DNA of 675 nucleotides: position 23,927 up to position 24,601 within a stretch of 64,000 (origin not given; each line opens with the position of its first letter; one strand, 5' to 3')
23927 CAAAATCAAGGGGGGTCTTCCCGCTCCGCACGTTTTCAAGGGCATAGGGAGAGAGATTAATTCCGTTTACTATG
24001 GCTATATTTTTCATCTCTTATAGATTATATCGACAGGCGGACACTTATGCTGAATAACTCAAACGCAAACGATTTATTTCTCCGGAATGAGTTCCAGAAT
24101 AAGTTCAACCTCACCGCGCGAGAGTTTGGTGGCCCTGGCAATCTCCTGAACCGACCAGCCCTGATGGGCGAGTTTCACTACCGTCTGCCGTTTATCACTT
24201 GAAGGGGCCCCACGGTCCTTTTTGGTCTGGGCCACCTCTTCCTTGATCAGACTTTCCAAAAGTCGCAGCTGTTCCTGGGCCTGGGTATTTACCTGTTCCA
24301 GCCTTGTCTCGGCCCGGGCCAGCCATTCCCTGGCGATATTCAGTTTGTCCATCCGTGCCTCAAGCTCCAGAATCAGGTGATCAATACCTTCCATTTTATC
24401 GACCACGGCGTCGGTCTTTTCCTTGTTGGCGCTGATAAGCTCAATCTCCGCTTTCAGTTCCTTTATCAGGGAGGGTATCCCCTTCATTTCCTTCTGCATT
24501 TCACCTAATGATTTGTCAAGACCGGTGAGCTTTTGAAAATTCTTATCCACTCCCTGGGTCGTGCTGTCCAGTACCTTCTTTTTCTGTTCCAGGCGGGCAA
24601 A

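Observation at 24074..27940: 1288-aa membrane-anchored coiled-coil protein with a C-terminal HTH and an ancient internal 222-aa tandem duplication, heading the glycosylation operon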

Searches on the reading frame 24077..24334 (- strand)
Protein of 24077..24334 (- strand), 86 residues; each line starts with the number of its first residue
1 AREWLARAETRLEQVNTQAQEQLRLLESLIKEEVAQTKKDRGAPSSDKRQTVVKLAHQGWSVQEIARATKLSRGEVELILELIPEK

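Call 47: find_homologous_proteins(query=A3, max_evalue=10)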
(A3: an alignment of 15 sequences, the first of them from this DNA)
Query A3 (15 sequences) (86 aa, profile of the alignment): 1517 proteins with E <= 10 among 6182 candidates; the best 120 are listed.
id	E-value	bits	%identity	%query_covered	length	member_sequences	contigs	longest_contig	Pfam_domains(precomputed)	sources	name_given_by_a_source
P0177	5.2e-36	140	65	98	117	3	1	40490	PF10975.15,PF19610.6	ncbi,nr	ncbi:MAG TPA: hypothetical protein PLB48_01655, partial [Treponema sp.]|nr:hypothetical protein [Tre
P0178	3.7e-35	138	71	98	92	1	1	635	PF10975.15,PF19610.6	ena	-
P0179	5.0e-35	137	69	98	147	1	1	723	PF10975.15,PF19610.6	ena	-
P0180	5.5e-35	137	70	98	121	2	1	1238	PF19610.6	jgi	-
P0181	6.0e-35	137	69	98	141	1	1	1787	PF10975.15,PF19610.6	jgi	jgi:hypothetical protein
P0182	1.2e-34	136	70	98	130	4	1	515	PF19610.6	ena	-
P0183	1.3e-34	136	79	100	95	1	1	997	PF10975.15,PF19610.6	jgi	jgi:DNA-binding NarL/FixJ family response regulator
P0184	1.3e-34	136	62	100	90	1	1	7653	PF10975.15,PF19610.6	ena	-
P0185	1.3e-34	136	62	100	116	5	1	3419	PF10975.15,PF19610.6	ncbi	ncbi:MAG: SpiroCoCo family coiled-coil protein, partial [Alkalispirochaeta sp.]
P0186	1.7e-34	135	68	98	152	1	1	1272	PF10975.15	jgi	-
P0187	1.8e-34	135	70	95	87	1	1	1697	PF10975.15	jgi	jgi:DNA-binding NarL/FixJ family response regulator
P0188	2.4e-34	135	70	98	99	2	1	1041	PF19610.6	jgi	-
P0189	2.7e-34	135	68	98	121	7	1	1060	PF10975.15,PF19610.6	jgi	jgi:hypothetical protein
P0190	3.6e-34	134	66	98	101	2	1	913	PF10975.15,PF19610.6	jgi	jgi:hypothetical protein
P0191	6.2e-34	134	66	100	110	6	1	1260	PF10975.15,PF19610.6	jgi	jgi:small-conductance mechanosensitive channel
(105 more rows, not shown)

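Call 62: search_dna_similar(query=window:24077-24334:-, collection=plasmids, mode=protein, max_evalue=10, max_rows=25)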
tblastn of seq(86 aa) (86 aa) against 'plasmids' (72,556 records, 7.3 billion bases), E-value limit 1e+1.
Records with a match: 7; places in all: 7; records where one place covers at least 80% of the query: 3.
Best place of each record, by identity: <60% 7.
By first word of the organism name: Rhodococcus 1; Sphingomonas 1; Halorubrum 1; uncultured 1; Novosphingobium 1; Rhodanobacter 1; Thermus 1.
By predicted mobility (MOB-suite, as given by PLSDB): non-mobilizable 5; mobilizable 1; conjugative 1.
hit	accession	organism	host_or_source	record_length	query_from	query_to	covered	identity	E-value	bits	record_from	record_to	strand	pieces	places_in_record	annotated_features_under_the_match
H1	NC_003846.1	Rhodococcus erythropolis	-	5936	6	80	87%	32.0%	3e-1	35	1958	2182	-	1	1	sigma factor-like helix-turn-helix DNA-binding protein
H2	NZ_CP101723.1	Sphingomonas sp. NY01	mango,whole organism,commercial mango ...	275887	8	79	84%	31.1%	4e+0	32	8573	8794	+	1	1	TrbI F-type domain-containing protein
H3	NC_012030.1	Halorubrum lacusprofundi ATCC 49239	-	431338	11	81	83%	31.0%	1e-1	37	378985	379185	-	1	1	hypothetical protein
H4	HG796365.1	uncultured bacterium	-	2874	21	76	65%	35.7%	6e+0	32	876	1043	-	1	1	CDS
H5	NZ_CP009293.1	Novosphingobium pentaromativorans US6-1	mud sediment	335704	12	74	73%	28.6%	6e+0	32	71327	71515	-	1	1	CusA/CzcA family heavy metal efflux RND transporter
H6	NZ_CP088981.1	Rhodanobacter denitrificans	soil,well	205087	42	86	52%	36.4%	9e+0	32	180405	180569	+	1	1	glycosyltransferase family 39 protein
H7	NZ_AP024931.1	Thermus thermophilus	-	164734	44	80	43%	37.8%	4e+0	33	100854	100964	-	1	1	none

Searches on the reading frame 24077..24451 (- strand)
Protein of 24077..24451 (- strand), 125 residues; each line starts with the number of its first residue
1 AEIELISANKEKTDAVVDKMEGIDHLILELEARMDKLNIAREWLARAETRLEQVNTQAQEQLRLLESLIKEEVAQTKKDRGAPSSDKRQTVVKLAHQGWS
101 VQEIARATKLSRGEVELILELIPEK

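Call 42: predict_structure(alignment_id=A2)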
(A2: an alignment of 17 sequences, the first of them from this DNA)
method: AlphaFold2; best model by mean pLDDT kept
length: 125 residues; sequences in the alignment: 17
mean_pLDDT: 86.8   pTM: 0.38
mean pLDDT of the five models: 86.8, 83.3, 82.1, 81.7, 81.7
residues with pLDDT >= 90: 64; 70-90: 48; 50-70: 9; < 50: 4
segments of 3 or more residues with pLDDT < 50: 80-82
pLDDT, mean of each block of 10 residues (from residue 1): 87 92 96 96 96 96 92 66 66 89 88 88 67
secondary structure, 60 per line:
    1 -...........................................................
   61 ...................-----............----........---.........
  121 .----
elements in order: H2-79 H85-96 H101-108 H112-121

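Call 43: search_protein_representatives(alignment_id=A2)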
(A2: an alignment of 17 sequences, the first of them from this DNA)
Query: 17 sequences, 125 profile positions. Proteins with E-value up to 0.001 (for the whole library): 940; up to 1e-10: 455; up to 1e-30: 193. The best 150 are listed.
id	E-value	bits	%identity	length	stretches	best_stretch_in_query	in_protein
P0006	1.4e-47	176.9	-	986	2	2-123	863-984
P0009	5.1e-47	175.1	-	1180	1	2-124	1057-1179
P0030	1.5e-46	173.5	-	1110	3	2-125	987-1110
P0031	4.4e-46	172.1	-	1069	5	2-124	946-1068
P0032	4.5e-46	172.0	-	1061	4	3-125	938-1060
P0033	1.8e-45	170.1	-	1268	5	2-124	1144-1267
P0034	1.9e-45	170.0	-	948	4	2-125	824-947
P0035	4.4e-45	168.8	-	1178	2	2-124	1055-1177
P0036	4.4e-45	168.8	-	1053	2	3-124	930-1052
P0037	6.4e-45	168.3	-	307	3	2-125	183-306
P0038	9.2e-45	167.8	-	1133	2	2-124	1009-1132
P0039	9.3e-45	167.8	-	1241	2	2-124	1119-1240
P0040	1.7e-44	167.0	-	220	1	2-124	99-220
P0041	1.7e-44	166.9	-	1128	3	4-124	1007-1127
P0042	2.4e-44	166.4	-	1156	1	2-124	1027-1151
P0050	6.3e-44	165.1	-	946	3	4-124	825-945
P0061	8.4e-43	161.5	-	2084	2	2-123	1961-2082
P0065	3.3e-42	159.6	-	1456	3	2-124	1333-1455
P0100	4.9e-40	152.5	-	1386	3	3-124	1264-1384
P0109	3.0e-39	150.0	-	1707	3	3-124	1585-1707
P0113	8.7e-39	148.5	-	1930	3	3-124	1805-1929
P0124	2.0e-37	144.1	-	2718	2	3-124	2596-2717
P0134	1.4e-36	141.4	-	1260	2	2-123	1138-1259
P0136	1.7e-36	141.1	-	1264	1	2-124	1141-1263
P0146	9.6e-36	138.7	-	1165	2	2-122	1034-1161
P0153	1.8e-35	137.8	-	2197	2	3-123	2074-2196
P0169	2.0e-34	134.4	-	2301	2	2-124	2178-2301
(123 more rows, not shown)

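Call 44: search_protein_families(library=pfam, alignment_id=A2, max_evalue=0.01)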
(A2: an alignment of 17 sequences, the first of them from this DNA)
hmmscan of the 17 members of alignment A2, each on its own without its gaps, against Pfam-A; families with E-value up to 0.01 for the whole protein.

A. member 1, seq(125 aa): 5 families
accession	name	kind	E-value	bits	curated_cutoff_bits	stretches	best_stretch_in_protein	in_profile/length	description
PF19610.4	DUF6115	-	1.1e-08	35.9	27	1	18-121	34-133/134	Family of unknown function (DUF6115)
PF10975.14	DUF2802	-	9.9e-07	29.3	33.5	1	44-121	6-66/68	Protein of unknown function (DUF2802)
PF13384.12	HTH_23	-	9e-05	22.6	24.6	1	84-112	3-31/50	Homeodomain-like domain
PF02796.21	HTH_7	-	0.0016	19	23.8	1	87-112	10-35/45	Helix-turn-helix domain of resolvase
PF13518.12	HTH_28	-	0.0049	17.4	25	1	87-113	1-27/52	Helix-turn-helix domain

B. families by the number of members that match (of 17 scanned): 23 families
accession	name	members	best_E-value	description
PF19610.4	DUF6115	17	4.3e-10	Family of unknown function (DUF6115)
PF10975.14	DUF2802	15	8.9e-09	Protein of unknown function (DUF2802)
PF13384.12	HTH_23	9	1.3e-05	Homeodomain-like domain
PF02796.21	HTH_7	5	0.00079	Helix-turn-helix domain of resolvase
PF13551.12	HTH_29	2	0.0007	Winged helix-turn helix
PF08281.18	Sigma70_r4_2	2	0.001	Sigma-70, region 4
PF13518.12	HTH_28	2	0.0045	Helix-turn-helix domain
PF18595.6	Nuf2_DHR10-like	2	0.0045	Nuf2, DHR10-like domain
PF04136.21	COG3_N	2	0.0069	Conserved oligomeric Golgi complex subunit 3, N-terminal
PF13783.11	DUF4177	1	0.00064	Domain of unknown function (DUF4177)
PF08653.15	DASH_Dam1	1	0.001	DASH complex subunit Dam1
PF14361.12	RsbRD_N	1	0.0011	RsbT co-antagonist protein rsbRD N-terminal domain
PF05859.17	Mis12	1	0.002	Mis12 protein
PF13936.12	HTH_38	1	0.0041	Helix-turn-helix domain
PF24409.1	wHTH-PRTase_assc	1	0.0043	wHTH-PRTase associated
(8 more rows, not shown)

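Call 56: fold_search(model_id=the predicted structure, library=pdb)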
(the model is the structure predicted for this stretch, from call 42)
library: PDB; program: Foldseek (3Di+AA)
matches with E <= 10: 1144; with E <= 0.001: 0
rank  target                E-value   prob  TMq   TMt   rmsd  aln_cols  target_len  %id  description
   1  2r0q_C                4.0e-02  0.95  0.27  0.18  12.6        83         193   18  Crystal structure of a serine recombinase- DNA regulatory complex (released 2008-04-01)
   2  1k78_A                4.6e-02  1.00  0.29  0.30   1.7        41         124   44  Pax5(1-149)+Ets-1(331-440)+DNA (released 2002-01-04)
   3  6pax_A                5.0e-02  1.00  0.30  0.28   1.7        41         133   41  CRYSTAL STRUCTURE OF THE HUMAN PAX-6 PAIRED DOMAIN-DNA COMPLEX REVEALS A GENERAL MODEL FOR PAX PROTEIN-DNA INTERACTION (released 1999-07-13)
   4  4ldz_B                8.4e-02  0.99  0.30  0.21   5.9        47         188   28  Crystal structure of the full-length response regulator DesR in the active state (released 2014-07-16)
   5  1gdt_A                8.4e-02  0.90  0.29  0.20   9.2        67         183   22  CRYSTAL STRUCTURE OF A SITE-SPECIFIC RECOMBINASE, GAMMA-DELTA RESOLVASE COMPLEXED WITH A 34 BP CLEAVAGE SITE (released 1996-04-03)
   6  2x48_A                9.1e-02  1.00  0.29  0.66   2.0        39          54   33  ORF 55 from Sulfolobus islandicus rudivirus 1 (released 2010-07-21)
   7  5cy2_E                9.8e-02  0.90  0.28  0.20  12.9        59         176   24  Tn3 resolvase - site III complex crystal form II (released 2017-01-11)
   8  2gm4_A                9.8e-02  0.87  0.30  0.21  11.6        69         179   14  An activated, tetrameric gamma-delta resolvase: Hin chimaera bound to cleaved DNA (released 2006-06-27)
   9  4zmr_A                1.1e-01  0.97  0.29  0.18   8.0        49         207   26  Structural characterization of the full-length response regulator spr1814 in complex with a phosphate analogue reveals (released 2016-04-27)
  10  5cy1_B                1.1e-01  0.89  0.29  0.20   9.7        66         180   27  Tn3 resolvase - site III complex crystal form I (released 2017-01-11)
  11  2gm4_B                1.1e-01  0.82  0.29  0.21   9.9        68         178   20  An activated, tetrameric gamma-delta resolvase: Hin chimaera bound to cleaved DNA (released 2006-06-27)
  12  2r0q_D                1.2e-01  1.00  0.28  0.19   0.7        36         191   22  Crystal structure of a serine recombinase- DNA regulatory complex (released 2008-04-01)
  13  1zr2_B                1.2e-01  0.75  0.29  0.20  10.5        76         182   21  Structure of a Synaptic gamma-delta Resolvase Tetramer Covalently Linked to two Cleaved DNAs (released 2005-08-30)
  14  7bhy_A                1.4e-01  0.93  0.25  0.50   2.3        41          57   32  DNA-binding domain of DeoR in complex with the DNA operator (released 2021-11-10)
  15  5cy2_A                1.4e-01  0.89  0.29  0.21  14.4        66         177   27  Tn3 resolvase - site III complex crystal form II (released 2017-01-11)
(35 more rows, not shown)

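Call 70: list_cluster_members(proteins=[P0034, P0050, P0061, P0124, P0153, P0169, P0113, P0065, P0109, P0036])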
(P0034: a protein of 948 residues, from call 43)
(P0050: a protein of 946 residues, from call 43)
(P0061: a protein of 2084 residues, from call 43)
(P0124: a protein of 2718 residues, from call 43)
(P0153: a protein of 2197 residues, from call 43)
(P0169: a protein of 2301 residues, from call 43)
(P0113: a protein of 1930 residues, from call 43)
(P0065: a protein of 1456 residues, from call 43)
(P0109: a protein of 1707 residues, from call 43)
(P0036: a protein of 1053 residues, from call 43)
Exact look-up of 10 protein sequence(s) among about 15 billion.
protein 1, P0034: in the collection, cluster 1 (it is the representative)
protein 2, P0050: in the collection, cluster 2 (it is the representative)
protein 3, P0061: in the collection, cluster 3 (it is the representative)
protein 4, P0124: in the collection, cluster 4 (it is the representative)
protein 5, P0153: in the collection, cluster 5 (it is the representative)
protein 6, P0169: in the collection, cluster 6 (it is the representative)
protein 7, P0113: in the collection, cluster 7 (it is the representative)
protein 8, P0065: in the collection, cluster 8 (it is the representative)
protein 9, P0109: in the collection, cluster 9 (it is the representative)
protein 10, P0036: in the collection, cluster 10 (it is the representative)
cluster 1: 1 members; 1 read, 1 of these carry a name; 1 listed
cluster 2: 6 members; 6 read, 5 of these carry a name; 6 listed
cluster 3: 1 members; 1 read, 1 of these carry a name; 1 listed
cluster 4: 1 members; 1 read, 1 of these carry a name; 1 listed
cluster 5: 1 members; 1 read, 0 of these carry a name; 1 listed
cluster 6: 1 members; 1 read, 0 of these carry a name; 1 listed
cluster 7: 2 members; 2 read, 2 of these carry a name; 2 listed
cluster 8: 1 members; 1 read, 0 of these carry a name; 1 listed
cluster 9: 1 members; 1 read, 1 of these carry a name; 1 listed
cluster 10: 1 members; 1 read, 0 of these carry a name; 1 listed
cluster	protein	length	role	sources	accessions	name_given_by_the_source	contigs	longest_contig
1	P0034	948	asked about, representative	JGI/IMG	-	chromosome segregation ATPase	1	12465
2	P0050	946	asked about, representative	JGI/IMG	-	chromosome segregation ATPase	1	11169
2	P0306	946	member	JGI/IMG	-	chromosome segregation ATPase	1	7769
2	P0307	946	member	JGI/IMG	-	chromosome segregation ATPase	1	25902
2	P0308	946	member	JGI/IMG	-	chromosome segregation ATPase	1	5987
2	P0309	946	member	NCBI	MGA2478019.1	MAG: hypothetical protein ABSG63_04630 [Spirochaetia bacterium]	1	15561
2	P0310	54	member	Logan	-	-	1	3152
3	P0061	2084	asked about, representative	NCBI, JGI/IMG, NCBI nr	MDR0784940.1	MAG: hypothetical protein LBE74_03535 [Treponema sp.] | chromosome segregation ATPase | hypothetical protein [Treponema sp.]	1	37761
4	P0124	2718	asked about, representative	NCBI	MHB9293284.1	hypothetical protein Holit_02405 [Hollandina sp. SP2]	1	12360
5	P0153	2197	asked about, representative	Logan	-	-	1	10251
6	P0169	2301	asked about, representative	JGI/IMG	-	-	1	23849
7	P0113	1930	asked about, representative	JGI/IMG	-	DNA repair exonuclease SbcCD ATPase subunit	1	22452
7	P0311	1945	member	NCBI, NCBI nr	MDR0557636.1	MAG: hypothetical protein LBG43_07210 [Treponema sp.] | hypothetical protein [Treponema sp.]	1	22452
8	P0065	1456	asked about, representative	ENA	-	-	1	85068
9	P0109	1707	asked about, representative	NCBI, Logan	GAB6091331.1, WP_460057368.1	SpiroCoCo family coiled-coil protein [Spirochaeta dissipatitropha]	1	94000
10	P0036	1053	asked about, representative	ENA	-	-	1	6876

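Call 71: search_solved_structures(query=A2, max_evalue=1)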
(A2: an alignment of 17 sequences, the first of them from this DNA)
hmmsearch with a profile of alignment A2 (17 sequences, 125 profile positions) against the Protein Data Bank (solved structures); distinct sequences matched with E-value up to 1: 27.
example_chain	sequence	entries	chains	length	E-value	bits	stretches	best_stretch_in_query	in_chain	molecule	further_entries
5jdo_A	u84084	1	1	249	0.0076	19.4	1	11-95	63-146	Haptoglobin-haemoglobin receptor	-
4e40_A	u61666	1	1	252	0.0081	19.3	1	11-95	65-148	Putative uncharacterized protein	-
5jdo_B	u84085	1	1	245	0.0082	19.3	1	11-95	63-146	Haptoglobin-haemoglobin receptor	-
1k78_A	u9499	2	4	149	0.041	17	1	86-121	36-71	Paired Box Protein Pax5 | PAIRED BOX PROTEIN PAX-5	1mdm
2lvs_A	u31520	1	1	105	0.05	16.8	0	87-120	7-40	Putative uncharacterized protein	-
2k27_A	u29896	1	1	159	0.081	16.1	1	86-121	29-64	Paired box protein Pax-8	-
8b16_E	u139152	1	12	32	0.094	15.9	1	88-109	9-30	CC-Pent2-I17Q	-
5cy1_A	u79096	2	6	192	0.11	15.7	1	75-121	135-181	Transposon Tn3 resolvase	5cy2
6z1p_BE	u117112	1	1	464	0.14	15.3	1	14-105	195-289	mS45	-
6pax_A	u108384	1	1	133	0.15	15.2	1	84-120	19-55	HOMEOBOX PROTEIN PAX-6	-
2jnh_A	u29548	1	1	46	0.17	15.1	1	86-117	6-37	E3 ubiquitin-protein ligase CBL-B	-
2ooa_A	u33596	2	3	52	0.18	15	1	85-117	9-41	E3 ubiquitin-protein ligase CBL-B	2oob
4s1x_A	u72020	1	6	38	0.22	14.7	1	8-39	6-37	Truncated hemagglutinin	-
2do6_A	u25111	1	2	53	0.22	14.7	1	86-117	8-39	E3 ubiquitin-protein ligase CBL-B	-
6dlm_B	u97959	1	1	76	0.29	14.3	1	4-68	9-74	DHD127_B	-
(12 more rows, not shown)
